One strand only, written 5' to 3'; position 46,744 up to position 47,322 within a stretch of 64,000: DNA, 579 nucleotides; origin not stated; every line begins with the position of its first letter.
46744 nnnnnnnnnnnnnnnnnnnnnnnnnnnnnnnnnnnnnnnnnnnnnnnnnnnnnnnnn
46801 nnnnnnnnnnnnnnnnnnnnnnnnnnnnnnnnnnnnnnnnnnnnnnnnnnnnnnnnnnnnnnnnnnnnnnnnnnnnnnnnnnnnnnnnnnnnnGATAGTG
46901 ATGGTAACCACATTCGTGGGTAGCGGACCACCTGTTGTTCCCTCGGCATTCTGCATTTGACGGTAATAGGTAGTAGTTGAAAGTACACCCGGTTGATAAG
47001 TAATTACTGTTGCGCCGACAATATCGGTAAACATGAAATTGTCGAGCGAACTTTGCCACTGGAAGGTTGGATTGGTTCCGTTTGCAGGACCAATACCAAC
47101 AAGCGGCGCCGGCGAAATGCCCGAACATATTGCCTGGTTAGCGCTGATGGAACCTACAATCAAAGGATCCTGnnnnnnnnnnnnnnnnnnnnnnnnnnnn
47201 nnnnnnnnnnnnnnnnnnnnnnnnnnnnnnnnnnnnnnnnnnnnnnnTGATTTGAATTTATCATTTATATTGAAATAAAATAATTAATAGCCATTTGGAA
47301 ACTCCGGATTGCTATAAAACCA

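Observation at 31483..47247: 5,254-aa T9SS cargo protein with a strictly ordered four-type module architecture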

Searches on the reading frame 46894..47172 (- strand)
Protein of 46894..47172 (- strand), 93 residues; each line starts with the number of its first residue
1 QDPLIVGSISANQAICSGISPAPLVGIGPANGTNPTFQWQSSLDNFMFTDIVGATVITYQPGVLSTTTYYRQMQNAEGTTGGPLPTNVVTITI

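Call 11: search_solved_structures(query=A1, max_evalue=10, show_alignments=2)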
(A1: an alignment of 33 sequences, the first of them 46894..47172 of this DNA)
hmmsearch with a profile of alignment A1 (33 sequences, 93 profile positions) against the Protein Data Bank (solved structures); distinct sequences matched with E-value up to 10: 4.
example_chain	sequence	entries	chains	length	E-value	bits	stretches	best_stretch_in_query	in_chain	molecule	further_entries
8gl6_D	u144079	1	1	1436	5.7e-21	77.7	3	2-93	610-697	RemA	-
8cm1_A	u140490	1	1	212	0.044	17.1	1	18-64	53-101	Outer-membrane lipoprotein LolB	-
6thd_1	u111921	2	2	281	1.8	11.9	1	28-55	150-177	Genome polyprotein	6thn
1bev_1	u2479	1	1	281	2.9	11.3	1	28-55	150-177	BOVINE ENTEROVIRUS COAT PROTEINS VP1 TO VP4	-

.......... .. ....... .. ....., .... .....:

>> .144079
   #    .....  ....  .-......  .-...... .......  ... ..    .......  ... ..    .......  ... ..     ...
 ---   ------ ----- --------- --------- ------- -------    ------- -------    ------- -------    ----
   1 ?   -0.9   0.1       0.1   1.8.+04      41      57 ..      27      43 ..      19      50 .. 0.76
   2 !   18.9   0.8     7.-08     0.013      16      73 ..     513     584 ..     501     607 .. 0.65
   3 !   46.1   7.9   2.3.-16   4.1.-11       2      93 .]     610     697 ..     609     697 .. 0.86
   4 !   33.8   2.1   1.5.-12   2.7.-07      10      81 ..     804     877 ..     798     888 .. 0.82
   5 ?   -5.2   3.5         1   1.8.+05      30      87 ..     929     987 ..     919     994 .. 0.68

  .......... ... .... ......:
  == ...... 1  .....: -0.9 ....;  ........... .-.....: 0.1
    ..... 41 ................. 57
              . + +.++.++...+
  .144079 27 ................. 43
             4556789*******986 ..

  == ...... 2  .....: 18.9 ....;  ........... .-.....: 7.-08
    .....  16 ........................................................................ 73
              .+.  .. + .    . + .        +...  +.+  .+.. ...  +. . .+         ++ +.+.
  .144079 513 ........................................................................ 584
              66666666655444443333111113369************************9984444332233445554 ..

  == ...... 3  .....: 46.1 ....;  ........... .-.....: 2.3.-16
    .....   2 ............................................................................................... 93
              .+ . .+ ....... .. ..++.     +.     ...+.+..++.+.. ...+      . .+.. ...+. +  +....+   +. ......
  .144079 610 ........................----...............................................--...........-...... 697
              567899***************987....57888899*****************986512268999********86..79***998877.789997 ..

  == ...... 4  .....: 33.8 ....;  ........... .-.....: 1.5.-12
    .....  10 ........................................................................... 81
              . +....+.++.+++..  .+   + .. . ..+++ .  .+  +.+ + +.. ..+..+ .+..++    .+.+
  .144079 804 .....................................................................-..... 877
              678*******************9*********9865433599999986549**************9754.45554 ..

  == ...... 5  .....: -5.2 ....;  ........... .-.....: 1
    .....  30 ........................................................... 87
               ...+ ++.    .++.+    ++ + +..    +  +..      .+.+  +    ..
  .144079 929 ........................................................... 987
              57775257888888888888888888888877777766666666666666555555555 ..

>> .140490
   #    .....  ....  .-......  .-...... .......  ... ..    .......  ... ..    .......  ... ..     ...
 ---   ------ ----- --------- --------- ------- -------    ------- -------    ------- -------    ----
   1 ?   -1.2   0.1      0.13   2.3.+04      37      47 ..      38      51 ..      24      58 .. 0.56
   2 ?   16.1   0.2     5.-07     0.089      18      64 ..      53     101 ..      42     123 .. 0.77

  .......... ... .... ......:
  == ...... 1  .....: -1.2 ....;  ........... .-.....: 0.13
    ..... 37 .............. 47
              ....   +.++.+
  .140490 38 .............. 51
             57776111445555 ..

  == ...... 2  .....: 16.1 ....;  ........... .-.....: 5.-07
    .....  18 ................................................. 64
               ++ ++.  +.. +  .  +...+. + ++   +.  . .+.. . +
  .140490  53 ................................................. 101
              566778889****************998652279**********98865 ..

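Call 12: find_homologous_proteins(query=A1, max_evalue=0.001)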
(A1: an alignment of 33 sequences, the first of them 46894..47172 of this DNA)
Query A1 (33 sequences) (93 aa, profile of the alignment): 31 proteins with E <= 0.001 among 861 candidates.
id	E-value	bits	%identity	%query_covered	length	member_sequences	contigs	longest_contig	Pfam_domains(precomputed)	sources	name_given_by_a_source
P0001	5.5e-46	172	68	97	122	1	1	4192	-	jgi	jgi:hypothetical protein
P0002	6.5e-42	159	59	80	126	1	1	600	-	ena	-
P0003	3.8e-25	106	45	62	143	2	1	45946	-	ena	-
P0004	1.2e-21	94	38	73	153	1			PF00801.27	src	-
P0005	1.6e-21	94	48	62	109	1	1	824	-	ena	-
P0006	5.9e-20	89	72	49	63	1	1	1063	-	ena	-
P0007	1.1e-19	88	50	62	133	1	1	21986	-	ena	-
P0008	1.9e-19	87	44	85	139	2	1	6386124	-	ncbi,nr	ncbi:hypothetical protein MKQ70_05030 [Chitinophaga sedimenti]|nr:hypothetical protein [Chitinophaga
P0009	3.2e-17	80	47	46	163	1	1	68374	-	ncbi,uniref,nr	ncbi:hypothetical protein [Chitinophaga pinensis]|uniref:Ig-like domain-containing protein n=1 Tax=C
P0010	6.4e-17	79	48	73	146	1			-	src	-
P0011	1.7e-16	78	52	63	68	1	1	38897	-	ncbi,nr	ncbi:MAG: hypothetical protein NTU44_11745, partial [Bacteroidetes bacterium]|nr:hypothetical protei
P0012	1.3e-15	75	42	59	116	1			-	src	-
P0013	6.0e-15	73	51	41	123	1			-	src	-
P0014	4.2e-14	70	41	74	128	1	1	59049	-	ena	-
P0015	3.3e-13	67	47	59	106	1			-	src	-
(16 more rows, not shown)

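Call 38: search_protein_representatives(alignment_id=A1)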
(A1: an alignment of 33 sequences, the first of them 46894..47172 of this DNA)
Query: 33 sequences, 93 profile positions. Proteins with E-value up to 0.001 (for the whole library): 10462; up to 1e-10: 4682; up to 1e-30: 1446. The best 150 are listed.
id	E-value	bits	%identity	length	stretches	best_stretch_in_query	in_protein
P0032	0.0e+00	2661.1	-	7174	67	3-82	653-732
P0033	0.0e+00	1780.2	-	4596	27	4-93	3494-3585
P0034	0.0e+00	1482.4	-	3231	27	2-93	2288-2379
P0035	0.0e+00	1470.9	-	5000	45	8-93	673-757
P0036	0.0e+00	1442.9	-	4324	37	2-93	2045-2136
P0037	0.0e+00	1410.0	-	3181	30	4-93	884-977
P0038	0.0e+00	1377.3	-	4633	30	7-86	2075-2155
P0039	0.0e+00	1330.1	-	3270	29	3-90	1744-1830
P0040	0.0e+00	1171.2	-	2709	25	6-93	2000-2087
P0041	0.0e+00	1162.1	-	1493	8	2-93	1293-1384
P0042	0.0e+00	1100.4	-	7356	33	13-93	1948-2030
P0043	0.0e+00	1092.4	-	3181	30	5-93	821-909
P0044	0.0e+00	1043.7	-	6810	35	4-93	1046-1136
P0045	0.0e+00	1040.4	-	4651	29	3-74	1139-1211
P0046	0.0e+00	1038.9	-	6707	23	13-93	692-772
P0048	0.0e+00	991.8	-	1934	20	3-93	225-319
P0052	8.1e-271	891.4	-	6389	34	3-93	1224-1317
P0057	4.3e-248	818.5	-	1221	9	2-92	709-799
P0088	3.7e-188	626.4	-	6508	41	5-92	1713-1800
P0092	2.6e-186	620.5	-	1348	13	6-93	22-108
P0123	4.1e-155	520.5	-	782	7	1-93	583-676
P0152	3.2e-140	472.8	-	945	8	1-93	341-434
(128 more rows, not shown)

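Call 44: search_protein_families(library=pfam, proteins=[P0033, P0041, P0057, P0123, P0152], max_evalue=0.001)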
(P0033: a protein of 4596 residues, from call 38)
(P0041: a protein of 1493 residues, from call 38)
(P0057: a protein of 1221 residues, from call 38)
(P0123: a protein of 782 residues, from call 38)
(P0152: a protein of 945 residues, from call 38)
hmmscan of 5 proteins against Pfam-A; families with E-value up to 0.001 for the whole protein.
P0033 (4596 aa): 10 families
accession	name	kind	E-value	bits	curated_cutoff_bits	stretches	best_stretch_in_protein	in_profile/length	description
PF13573.12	SprB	-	1.2e-30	105.3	28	0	2478-2491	21-33/37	SprB repeat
PF13585.12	CHU_C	-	1.2e-26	93.1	27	1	4511-4594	2-86/86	CHU_C Type IX secretion signal domain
PF19081.6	Ig_7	-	3.5e-22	78.9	27.3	0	1613-1695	2-84/84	Ig-like domain CHU_C associated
PF13229.12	Beta_helix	-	5.3e-18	65.6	25.9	2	619-771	23-158/158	Right handed beta helix region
PF17210.9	SdrD_B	-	2.9e-12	47.2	29.7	2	940-1004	6-66/112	SdrD B-like domain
PF16709.11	SCAB-Ig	-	8.4e-11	42.2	27.6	0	4097-4137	29-70/98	Ig domain of plant-specific actin-binding protein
PF13620.12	CarboxypepD_reg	-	2.8e-09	37.6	32.3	2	958-1005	9-57/82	Carboxypeptidase regulatory-like domain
PF05048.19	NosD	-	1.1e-07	31.9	23.6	1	615-774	34-172/212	Periplasmic copper-binding protein (NosD)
PF17802.7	SpaA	-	1.2e-07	32.3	23.1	0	964-1001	17-57/91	Prealbumin-like fold domain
PF11974.14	bMG3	-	0.00082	19.7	34.9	0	959-994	24-59/103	Bacterial alpha-2-macroglobulin MG3 domain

P0041 (1493 aa): 2 families
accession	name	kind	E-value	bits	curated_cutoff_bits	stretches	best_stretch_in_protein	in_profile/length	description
PF24312.1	Ig-like_POM152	-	5.1e-21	75.3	27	0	852-916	15-80/89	Nucleoporin POM152, Ig-like domain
PF19081.6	Ig_7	-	3.9e-11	43.5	27.3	1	585-660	3-84/84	Ig-like domain CHU_C associated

P0057 (1221 aa): 12 families
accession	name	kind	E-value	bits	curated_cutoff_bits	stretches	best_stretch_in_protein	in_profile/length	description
PF19081.6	Ig_7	-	5e-33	113.7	27.3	3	530-616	6-84/84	Ig-like domain CHU_C associated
PF13573.12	SprB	-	2.4e-26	91.5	28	0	164-193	8-36/37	SprB repeat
PF02494.22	HYR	-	1.5e-17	64.1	21.7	2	1048-1134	1-81/81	HYR domain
PF08940.17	DUF1918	-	8.8e-15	54.5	24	0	77-100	22-46/58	Domain of unknown function (DUF1918)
PF18962.6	Por_Secre_tail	-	2.9e-10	40.7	27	1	1150-1218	1-73/75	Secretion system C-terminal sorting domain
PF02454.21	Sigma_1s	-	3.3e-09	37.2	21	0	498-534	55-91/116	Sigma 1s protein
PF20126.4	TumE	-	2.9e-06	27.6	23.4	0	91-103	24-36/81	Toxin TumE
PF17187.10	Svf1_C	-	1.4e-05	25.4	25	0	366-380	124-138/163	Svf1-like C-terminal lipocalin-like domain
PF22372.1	BA_2335-like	-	0.0002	21.7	27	0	141-153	36-48/59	BA_2335-like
PF19912.4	DUF6385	-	0.0006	20.2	26.8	0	739-778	16-55/82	Domain of unknown function (DUF6385)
PF24734.1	DUF7685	-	0.00075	19.8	27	0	537-548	31-42/43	Domain of unknown function (DUF7685)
PF24572.2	RBD_RDR6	-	0.00098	19.6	27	0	695-736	39-79/114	RNA-dependent RNA polymerase 6, RNA-binding domain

P0123 (782 aa): 5 families
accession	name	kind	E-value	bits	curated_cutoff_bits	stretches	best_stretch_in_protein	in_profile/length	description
PF19081.6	Ig_7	-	1.9e-33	115.1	27.3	6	214-302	5-84/84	Ig-like domain CHU_C associated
PF21471.3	Reelin_subrepeat-B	-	9.4e-15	55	27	0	434-464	62-87/127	Reelin subrepeat B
PF13573.12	SprB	-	4.6e-11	42.6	28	0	408-434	7-32/37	SprB repeat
PF03404.22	Mo-co_dimer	-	5.9e-08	33.3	22.7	0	591-635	16-61/138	Mo-co oxidoreductase dimerisation domain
PF02012.26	BNR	-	6.3e-08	31.9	27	0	718-727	2-11/12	BNR/Asp-box repeat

P0152 (945 aa): 4 families
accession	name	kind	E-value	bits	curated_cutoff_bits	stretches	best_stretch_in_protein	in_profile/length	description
PF19081.6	Ig_7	-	2.5e-22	79.4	27.3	0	633-718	8-84/84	Ig-like domain CHU_C associated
PF13573.12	SprB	-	2.1e-08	34.1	28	1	181-204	8-31/37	SprB repeat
PF20126.4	TumE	-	6.7e-07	29.7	23.4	0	828-858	5-36/81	Toxin TumE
PF05912.17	DUF870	-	6.8e-05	23.3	27.1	0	724-758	29-63/112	Caenorhabditis elegans protein of unknown function (DUF870)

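Call 49: search_protein_families(library=pfam, alignment_id=A1, max_evalue=10)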
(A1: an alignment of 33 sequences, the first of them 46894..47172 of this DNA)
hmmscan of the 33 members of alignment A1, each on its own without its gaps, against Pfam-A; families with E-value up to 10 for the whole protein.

A. member 1, window:46894-47172:- (93 aa): 0 families

B. families by the number of members that match (of 33 scanned): 1 family
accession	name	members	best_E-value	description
PF22352.2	K319L-like_PKD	3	0.012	K319L-like, PKD domain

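Call 63: search_protein_families(library=pfam, proteins=[P0048, P0092], max_evalue=0.001)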
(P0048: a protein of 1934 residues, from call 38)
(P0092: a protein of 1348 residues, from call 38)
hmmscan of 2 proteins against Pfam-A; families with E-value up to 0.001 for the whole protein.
P0048 (1934 aa): 2 families
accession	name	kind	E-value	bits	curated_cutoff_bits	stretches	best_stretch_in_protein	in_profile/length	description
PF00054.30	Laminin_G_1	-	1.8e-26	93.4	24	0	1335-1380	31-76/131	Laminin G domain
PF16998.10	17kDa_Anti_2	-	3.1e-06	27.4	26.6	0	631-696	42-105/116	17 kDa outer membrane surface antigen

P0092 (1348 aa): 1 family
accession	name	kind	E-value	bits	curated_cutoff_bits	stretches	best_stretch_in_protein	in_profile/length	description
PF18962.6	Por_Secre_tail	-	2.5e-05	24.9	27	1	1266-1344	1-74/75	Secretion system C-terminal sorting domain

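Call 87: list_cluster_members(proteins=[P0032, P0035, P0036, P0042, P0044, P0052, P0088, P0046, P0033, P0034])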
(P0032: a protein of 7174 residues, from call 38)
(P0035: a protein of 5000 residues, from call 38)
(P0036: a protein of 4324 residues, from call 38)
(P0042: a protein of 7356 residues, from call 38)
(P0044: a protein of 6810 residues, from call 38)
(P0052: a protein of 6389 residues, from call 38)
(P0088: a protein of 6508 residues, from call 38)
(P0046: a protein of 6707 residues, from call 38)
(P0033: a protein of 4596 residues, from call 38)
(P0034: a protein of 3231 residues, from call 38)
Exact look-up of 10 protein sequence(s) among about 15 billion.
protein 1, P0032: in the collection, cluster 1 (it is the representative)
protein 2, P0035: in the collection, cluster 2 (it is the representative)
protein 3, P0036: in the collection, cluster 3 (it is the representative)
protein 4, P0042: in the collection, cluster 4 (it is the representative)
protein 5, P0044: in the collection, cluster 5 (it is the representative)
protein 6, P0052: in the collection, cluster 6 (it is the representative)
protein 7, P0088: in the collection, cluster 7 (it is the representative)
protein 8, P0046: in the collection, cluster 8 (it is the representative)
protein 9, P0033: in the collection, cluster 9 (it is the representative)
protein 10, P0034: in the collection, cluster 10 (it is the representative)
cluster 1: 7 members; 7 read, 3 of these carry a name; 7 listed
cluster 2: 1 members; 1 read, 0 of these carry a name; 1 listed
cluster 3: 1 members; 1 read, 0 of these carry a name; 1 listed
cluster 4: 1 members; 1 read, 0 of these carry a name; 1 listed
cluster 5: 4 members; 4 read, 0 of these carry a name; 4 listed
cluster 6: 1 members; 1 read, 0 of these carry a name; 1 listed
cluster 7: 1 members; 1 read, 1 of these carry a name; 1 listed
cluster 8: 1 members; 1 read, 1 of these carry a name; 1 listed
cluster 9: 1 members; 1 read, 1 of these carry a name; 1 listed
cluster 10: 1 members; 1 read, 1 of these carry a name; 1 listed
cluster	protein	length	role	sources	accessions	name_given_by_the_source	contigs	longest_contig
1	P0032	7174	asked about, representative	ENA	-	-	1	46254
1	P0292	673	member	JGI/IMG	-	gliding motility-associated-like protein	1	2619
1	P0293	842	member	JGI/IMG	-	gliding motility-associated-like protein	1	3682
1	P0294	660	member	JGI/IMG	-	gliding motility-associated-like protein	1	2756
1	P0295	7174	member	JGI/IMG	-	-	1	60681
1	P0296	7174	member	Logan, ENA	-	-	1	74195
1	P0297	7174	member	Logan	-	-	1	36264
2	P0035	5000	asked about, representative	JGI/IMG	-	-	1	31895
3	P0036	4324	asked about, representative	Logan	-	-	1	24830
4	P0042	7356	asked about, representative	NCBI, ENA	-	-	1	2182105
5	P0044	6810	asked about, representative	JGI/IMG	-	-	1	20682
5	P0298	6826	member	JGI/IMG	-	-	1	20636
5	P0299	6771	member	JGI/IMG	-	-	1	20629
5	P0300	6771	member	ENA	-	-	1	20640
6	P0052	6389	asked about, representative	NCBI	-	-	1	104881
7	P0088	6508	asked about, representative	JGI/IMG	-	gliding motility-associated-like protein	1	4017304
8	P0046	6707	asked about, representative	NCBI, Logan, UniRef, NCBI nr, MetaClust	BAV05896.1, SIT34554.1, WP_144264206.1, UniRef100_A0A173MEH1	gliding motility-associated C-terminal domain-containing protein [Filimonas lacunae] | Gliding motility-associated C-terminal domain-containing protein n=1 Tax=Filimonas ... | Ig-like domain-containing protein [Filimonas lacunae]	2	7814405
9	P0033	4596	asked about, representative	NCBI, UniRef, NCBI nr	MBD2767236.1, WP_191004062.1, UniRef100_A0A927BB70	gliding motility-associated C-terminal domain-containing protein [Hymenobacter sp. BT664] | Gliding motility-associated C-terminal domain-containing protein n=1 Tax=Hymenobacter ... | gliding motility-associated C-terminal domain-containing protein [Hymenobacter montanus]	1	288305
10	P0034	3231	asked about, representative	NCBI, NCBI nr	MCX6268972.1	MAG: hypothetical protein NTW16_16730 [Bacteroidetes bacterium] | hypothetical protein [Bacteroidota bacterium]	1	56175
